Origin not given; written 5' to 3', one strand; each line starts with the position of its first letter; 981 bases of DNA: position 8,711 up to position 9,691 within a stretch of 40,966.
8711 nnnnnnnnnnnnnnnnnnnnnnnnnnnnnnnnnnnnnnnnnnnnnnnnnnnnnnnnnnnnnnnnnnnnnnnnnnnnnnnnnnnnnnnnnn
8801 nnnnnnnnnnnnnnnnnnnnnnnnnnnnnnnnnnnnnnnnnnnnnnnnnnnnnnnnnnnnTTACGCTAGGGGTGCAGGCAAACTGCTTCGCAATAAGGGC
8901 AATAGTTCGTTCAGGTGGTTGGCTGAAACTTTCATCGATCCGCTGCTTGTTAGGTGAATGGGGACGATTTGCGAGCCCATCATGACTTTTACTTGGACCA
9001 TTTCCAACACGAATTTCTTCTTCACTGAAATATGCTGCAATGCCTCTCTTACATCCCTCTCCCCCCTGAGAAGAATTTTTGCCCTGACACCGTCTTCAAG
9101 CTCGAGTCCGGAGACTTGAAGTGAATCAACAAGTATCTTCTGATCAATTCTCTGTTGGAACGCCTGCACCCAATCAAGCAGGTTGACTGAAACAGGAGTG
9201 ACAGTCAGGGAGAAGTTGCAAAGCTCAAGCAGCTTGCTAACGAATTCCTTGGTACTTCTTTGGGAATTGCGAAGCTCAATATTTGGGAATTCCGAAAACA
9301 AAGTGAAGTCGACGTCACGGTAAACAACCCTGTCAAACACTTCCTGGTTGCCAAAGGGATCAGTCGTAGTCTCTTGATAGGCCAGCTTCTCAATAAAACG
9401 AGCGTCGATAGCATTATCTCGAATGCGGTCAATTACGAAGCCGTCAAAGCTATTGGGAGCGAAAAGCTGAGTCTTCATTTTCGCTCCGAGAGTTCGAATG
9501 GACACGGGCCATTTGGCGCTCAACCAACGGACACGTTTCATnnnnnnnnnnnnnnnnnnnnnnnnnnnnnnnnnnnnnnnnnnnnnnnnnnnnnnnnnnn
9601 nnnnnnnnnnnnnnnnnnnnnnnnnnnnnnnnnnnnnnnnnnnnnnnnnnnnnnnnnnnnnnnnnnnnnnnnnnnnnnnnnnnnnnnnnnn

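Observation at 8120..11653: Four-gene translationally coupled cassette (PD-(D/E)xK-like, two orphans, HEPN/Abi_C-like) that fits no named defence system I know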

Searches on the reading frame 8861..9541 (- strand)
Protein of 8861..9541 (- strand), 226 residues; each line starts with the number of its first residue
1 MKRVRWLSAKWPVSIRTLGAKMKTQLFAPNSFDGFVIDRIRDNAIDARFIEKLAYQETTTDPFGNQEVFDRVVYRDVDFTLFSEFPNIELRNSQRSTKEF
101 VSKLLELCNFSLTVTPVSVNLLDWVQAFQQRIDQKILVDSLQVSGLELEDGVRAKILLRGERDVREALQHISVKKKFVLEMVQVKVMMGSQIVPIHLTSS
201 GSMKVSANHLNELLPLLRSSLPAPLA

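Call 3: search_protein_families(library=pfam, proteins=[window:8861-9541:-], max_evalue=1)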
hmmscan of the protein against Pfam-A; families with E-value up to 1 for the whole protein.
window:8861-9541:- (226 aa): 0 families

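Call 4: search_protein_families(library=padloc, proteins=[window:8861-9541:-], max_evalue=1)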
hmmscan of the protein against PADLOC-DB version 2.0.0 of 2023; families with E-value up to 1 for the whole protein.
window:8861-9541:- (226 aa): 2 families
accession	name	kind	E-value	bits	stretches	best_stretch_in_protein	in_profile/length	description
PDLC03006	Hp3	-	2e-16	58.4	1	1-211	1-210/227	-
PDLC04075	SIR2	-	0.021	11.6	1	89-138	106-155/414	-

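Call 5: search_protein_families(library=ncbifam, proteins=[window:8861-9541:-], max_evalue=1)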
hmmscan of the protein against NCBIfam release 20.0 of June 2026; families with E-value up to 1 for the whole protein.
window:8861-9541:- (226 aa): 1 family
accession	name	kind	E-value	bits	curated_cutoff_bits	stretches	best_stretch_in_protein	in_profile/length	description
NF033678.1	C69_fam_dipept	equivalog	0.069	12.2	250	0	46-129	280-363/464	C69 family dipeptidase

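Call 20: search_protein_families(library=phrogs, proteins=[window:8861-9541:-], max_evalue=0.1)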
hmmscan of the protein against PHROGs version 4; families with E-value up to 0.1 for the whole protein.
window:8861-9541:- (226 aa): 1 family
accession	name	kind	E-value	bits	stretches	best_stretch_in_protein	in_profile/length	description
phrog_5850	-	unknown function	2.8e-36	126.2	1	1-214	1-218/228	-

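Call 42: find_homologous_proteins(query=window:8861-9541:-, max_evalue=0.001)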
Query window:8861-9541:- (226 aa): 112 proteins with E <= 0.001 among 297 candidates.
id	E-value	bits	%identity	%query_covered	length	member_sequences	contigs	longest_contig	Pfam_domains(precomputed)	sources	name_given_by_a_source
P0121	1.4e-124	432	98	91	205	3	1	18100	-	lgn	-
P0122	4.9e-123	427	85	99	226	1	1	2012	-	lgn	-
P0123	6.7e-111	387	74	100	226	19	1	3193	-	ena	-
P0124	1.7e-110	386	74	99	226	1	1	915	-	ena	-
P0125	1.4e-109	383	74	100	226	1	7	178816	-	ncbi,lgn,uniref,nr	ncbi:MAG: hypothetical protein Q8M05_16380 [Rhodoferax sp.]|uniref:hypothetical protein n=1 Tax=Rhod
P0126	1.8e-109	382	73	99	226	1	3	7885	-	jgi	jgi:hypothetical protein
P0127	2.4e-109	382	73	99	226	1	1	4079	-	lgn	-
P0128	3.0e-109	382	73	99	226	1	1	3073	-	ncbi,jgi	jgi:hypothetical protein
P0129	3.2e-109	382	73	99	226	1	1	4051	-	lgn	-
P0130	5.8e-109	381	72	99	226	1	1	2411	-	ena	-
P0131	6.5e-109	381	73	98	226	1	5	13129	-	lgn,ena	-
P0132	9.6e-109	380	75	99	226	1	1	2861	-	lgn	-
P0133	1.7e-108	379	73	99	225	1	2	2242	-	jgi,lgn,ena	jgi:hypothetical protein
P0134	3.1e-107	375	71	99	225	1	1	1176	-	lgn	-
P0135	9.3e-107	374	71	100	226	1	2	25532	-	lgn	-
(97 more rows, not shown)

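Call 45: search_solved_structures(query=A2, max_evalue=10, show_alignments=1)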
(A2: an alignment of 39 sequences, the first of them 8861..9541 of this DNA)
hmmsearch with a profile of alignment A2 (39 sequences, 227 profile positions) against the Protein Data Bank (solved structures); distinct sequences matched with E-value up to 10: 2.
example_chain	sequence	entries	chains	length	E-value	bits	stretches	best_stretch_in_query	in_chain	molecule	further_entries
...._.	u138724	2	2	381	0.21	14.4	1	156-222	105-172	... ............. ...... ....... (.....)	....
8esq_U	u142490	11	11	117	0.71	12.7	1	149-212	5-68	60S ribosomal protein L22 | Large ribosomal subunit protein eL22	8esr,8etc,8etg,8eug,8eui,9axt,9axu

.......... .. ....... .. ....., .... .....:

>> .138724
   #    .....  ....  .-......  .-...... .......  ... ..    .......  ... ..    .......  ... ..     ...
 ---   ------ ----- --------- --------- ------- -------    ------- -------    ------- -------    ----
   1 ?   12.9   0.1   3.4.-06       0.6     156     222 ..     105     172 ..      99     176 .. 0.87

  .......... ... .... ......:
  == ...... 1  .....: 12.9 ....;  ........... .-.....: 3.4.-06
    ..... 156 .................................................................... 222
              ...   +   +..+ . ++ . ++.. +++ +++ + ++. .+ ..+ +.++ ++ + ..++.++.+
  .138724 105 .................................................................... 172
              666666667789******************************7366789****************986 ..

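Call 47: find_related_loci(query=A2, collection=metagenome_contigs, flank=6000)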
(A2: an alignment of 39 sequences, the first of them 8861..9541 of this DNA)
Query A2 (226 aa) in metagenome_contigs; peptide patterns used: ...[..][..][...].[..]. (x = any residue, [..] = any of these).
202 stretches matched a pattern; 16 encode a relative of the query (tblastn E <= 1e-3); 16 distinct loci.
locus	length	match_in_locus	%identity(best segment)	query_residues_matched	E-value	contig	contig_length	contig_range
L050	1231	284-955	70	1-224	3e-121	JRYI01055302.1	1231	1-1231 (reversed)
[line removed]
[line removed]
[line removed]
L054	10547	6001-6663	54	1-221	4e-87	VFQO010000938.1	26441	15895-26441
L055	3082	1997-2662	51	1-222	1e-83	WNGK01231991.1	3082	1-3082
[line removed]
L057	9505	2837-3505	52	1-223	1e-80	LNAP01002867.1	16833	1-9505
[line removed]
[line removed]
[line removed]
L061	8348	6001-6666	53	1-222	7e-73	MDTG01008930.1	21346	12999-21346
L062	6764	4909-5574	52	1-222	3e-72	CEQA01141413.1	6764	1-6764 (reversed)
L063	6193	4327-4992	50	1-222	3e-69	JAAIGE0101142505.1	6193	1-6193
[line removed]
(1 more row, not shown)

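Call 48: find_related_loci(query=A2, collection=viral_contigs, flank=6000)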
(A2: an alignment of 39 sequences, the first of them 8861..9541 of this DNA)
Query A2 (226 aa) in viral_contigs; peptide patterns used: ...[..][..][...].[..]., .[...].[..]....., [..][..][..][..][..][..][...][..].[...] (x = any residue, [..] = any of these).
42 stretches matched a pattern, but none encodes a relative of the query by tblastn (E <= 1e-3).

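Call 62: predict_structure(alignment_id=A2)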
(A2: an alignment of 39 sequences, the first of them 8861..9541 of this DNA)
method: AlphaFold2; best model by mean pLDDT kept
length: 226 residues; sequences in the alignment: 39
mean_pLDDT: 92.0   pTM: 0.84
mean pLDDT of the five models: 92.0, 91.3, 91.3, 91.1, 88.1
residues with pLDDT >= 90: 184; 70-90: 36; 50-70: 5; < 50: 1
segments of 3 or more residues with pLDDT < 50: none
pLDDT, mean of each block of 10 residues (from residue 1): 94 95 94 96 96 93 95 93 96 85 95 93 95 94 88 91 87 77 94 96 95 95 73
secondary structure, 60 per line:
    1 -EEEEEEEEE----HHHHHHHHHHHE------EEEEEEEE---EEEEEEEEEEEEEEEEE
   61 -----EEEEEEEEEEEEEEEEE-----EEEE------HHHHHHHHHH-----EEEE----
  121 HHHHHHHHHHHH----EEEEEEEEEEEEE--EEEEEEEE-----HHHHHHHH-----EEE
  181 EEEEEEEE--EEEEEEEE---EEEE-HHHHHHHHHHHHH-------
elements in order: E2-10 H15-25 E33-40 E44-60 E66-82 E88-91 H98-107 E113-116 H121-132 E137-149 E152-159 H165-172 E178-188 E191-198 E202-205 H207-219

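Call 68: fold_search(model_id=the predicted structure, library=pdb)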
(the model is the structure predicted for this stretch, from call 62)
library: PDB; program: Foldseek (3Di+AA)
matches with E <= 10: 902; with E <= 0.001: 7
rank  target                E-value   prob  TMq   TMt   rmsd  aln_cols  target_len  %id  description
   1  2owl_A                8.1e-08  1.00  0.52  0.42   7.8       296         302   12  Crystal structure of E. coli RdgC (released 2007-03-20)
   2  2owl_B                9.0e-07  1.00  0.51  0.41   7.8       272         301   12  Crystal structure of E. coli RdgC (released 2007-03-20)
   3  2owy_A                1.3e-06  1.00  0.48  0.38   8.4       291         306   12  The recombination-associated protein RdgC adopts a novel toroidal architecture for DNA binding (released 2007-11-20)
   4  7r5v_L                1.2e-04  1.00  0.41  0.34   9.1       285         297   10  Structure of the human CCAN CENP-A alpha-satellite complex (released 2022-04-27)
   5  4it3                  3.5e-04  1.00  0.40  0.41   8.0       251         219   11  Crystal Structure of Iml3 from S. cerevisiae (released 2013-10-16)
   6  4kr1                  6.4e-04  1.00  0.41  0.42   8.0       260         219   12  Crystal structure of the kinetechore protein Iml3 from budding yeast (released 2013-12-18)
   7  7pkn_L                8.3e-04  1.00  0.43  0.34   9.9       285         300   12  Structure of the human CCAN deltaCT complex (released 2022-04-27)
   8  7qoo_L                1.0e-03  1.00  0.49  0.38   8.9       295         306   11  Structure of the human inner kinetochore CCAN complex (released 2022-06-08)
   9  7r5s_L                1.3e-03  1.00  0.45  0.35   9.9       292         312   12  Structure of the human CCAN bound to alpha satellite DNA (released 2022-04-27)
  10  9qc8_B                8.8e-03  0.13  0.11  0.04  19.5       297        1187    8  BoNT-NTNH-HA70 complex from Clostridium botulinum Serotype B1 (released 2025-09-10)
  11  3ub1_B                1.9e-02  0.38  0.18  0.16  17.3       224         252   10  Ntf2 like protein involved in plasmid conjugation (released 2012-02-08)
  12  6y2s_B                2.3e-02  0.41  0.18  0.13  18.4       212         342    9  Escherichia coli R318A RnlA endoribonuclease (single alanine mutant of RnlA) (released 2021-03-31)
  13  7xho_L                2.5e-02  0.93  0.42  0.34   9.4       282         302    9  Structure of human inner kinetochore CCAN complex (released 2022-12-14)
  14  7vnn_D                3.1e-02  0.16  0.14  0.06  28.5       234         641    9  Complex structure of Clostridioides difficile enzymatic component (CDTa) and binding component (CDTb) pore with long s (released 2022-10-26)
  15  7z5t                  3.3e-02  0.06  0.09  0.08  19.9       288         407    9  Crystal Structure of botulinum neurotoxin A2 cell binding domain (released 2022-06-08)
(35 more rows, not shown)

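Call 74: search_protein_families(library=ncbifam, proteins=[L058:4847-5995:+], max_evalue=1)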
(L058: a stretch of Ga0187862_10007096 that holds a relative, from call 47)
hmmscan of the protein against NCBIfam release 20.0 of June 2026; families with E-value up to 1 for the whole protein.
L058:4847-5995:+ (383 aa): 3 families
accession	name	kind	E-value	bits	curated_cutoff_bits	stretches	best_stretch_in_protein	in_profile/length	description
NF047934.1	antiphage_GapS4b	subfamily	3.4e-08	32.7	300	1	22-244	12-251/355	GapS4b family protein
TIGR03685.1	ribo_P1_arch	equivalog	0.041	14.2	100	0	234-261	73-100/105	50S ribosomal protein P1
NF009749.0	PRK13259.1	equivalog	0.76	9.9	108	0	75-98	14-37/96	septation regulator SpoVG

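Call 81: search_protein_representatives(alignment_id=A2)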
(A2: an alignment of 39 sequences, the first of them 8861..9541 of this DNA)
Query: 39 sequences, 227 profile positions. Proteins with E-value up to 0.001 (for the whole library): 792; up to 1e-10: 626; up to 1e-30: 192. The best 150 are listed.
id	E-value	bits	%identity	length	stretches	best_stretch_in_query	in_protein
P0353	2.3e-79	282.5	-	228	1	1-223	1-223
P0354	1.8e-72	260.0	-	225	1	1-222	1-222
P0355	2.1e-72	259.8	-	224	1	2-224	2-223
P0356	6.5e-71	254.9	-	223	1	1-223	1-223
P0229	9.7e-71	254.3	-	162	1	1-159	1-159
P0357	2.1e-69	250.0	-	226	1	1-223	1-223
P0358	5.5e-69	248.6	-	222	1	1-222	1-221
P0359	6.5e-68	245.1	-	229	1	1-224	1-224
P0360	2.6e-66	239.8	-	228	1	1-223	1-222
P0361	5.6e-65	235.5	-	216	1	15-225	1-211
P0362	1.4e-63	230.9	-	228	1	1-223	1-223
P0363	5.1e-63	229.1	-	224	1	1-221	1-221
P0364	2.5e-62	226.8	-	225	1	1-224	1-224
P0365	2.9e-62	226.6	-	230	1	3-223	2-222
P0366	7.8e-62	225.2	-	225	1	1-224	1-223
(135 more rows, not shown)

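Call 89: fold_search(model_id=the predicted structure, library=viral)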
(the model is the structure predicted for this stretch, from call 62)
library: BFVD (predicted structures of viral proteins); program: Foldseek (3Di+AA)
matches with E <= 10: 1123; with E <= 0.001: 11
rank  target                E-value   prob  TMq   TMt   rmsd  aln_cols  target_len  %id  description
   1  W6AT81                6.7e-07  1.00  0.46  0.31   8.8       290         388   12  (no name in the UniProt tables at hand)
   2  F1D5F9                2.9e-06  1.00  0.54  0.45   6.8       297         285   11  (no name in the UniProt tables at hand)
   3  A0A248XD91            6.3e-06  1.00  0.54  0.37   9.5       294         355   10  Recombination-associated protein RdgC [Klebsiella phage YMC16/01/N133_KPN_BP]
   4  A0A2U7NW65            7.0e-06  1.00  0.44  0.34   8.9       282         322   11  (no name in the UniProt tables at hand)
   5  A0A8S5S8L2            8.7e-06  1.00  0.37  0.28  10.7       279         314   10  Uncharacterized protein [Siphoviridae sp. ctylc9]
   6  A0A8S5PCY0            1.2e-05  1.00  0.35  0.29  14.7       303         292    8  Uncharacterized protein [Myoviridae sp. ctgr818]
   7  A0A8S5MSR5            4.3e-05  1.00  0.52  0.45   8.1       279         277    9  Uncharacterized protein [Siphoviridae sp. ctD6g5]
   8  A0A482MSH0            1.1e-04  1.00  0.49  0.41   7.4       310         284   11  Exonuclease [Escherichia phage PTXU04]
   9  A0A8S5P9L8            2.6e-04  1.00  0.50  0.34   8.5       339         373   10  Recombination-associated protein [Siphoviridae sp. ct8Hx23]
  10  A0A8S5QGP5            3.1e-04  1.00  0.37  0.29  15.2       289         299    7  Uncharacterized protein [Siphoviridae sp. ctF6o6]
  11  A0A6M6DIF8            5.3e-04  0.93  0.26  0.15  20.1       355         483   11  (no name in the UniProt tables at hand)
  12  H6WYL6                1.1e-03  0.99  0.38  0.27  10.3       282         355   10  Recombination-associated protein [Hafnia phage Enc34]
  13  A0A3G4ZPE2            4.7e-03  0.90  0.30  0.25  18.6       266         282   12  Uncharacterized protein [Terrestrivirus sp.]
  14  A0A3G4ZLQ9            5.2e-03  0.69  0.23  0.16  18.5       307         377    8  TATA box binding protein [Terrestrivirus sp.]
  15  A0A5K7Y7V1            6.5e-03  0.84  0.28  0.25  18.0       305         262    9  B263R homolog protein [Abalone asfa-like virus]
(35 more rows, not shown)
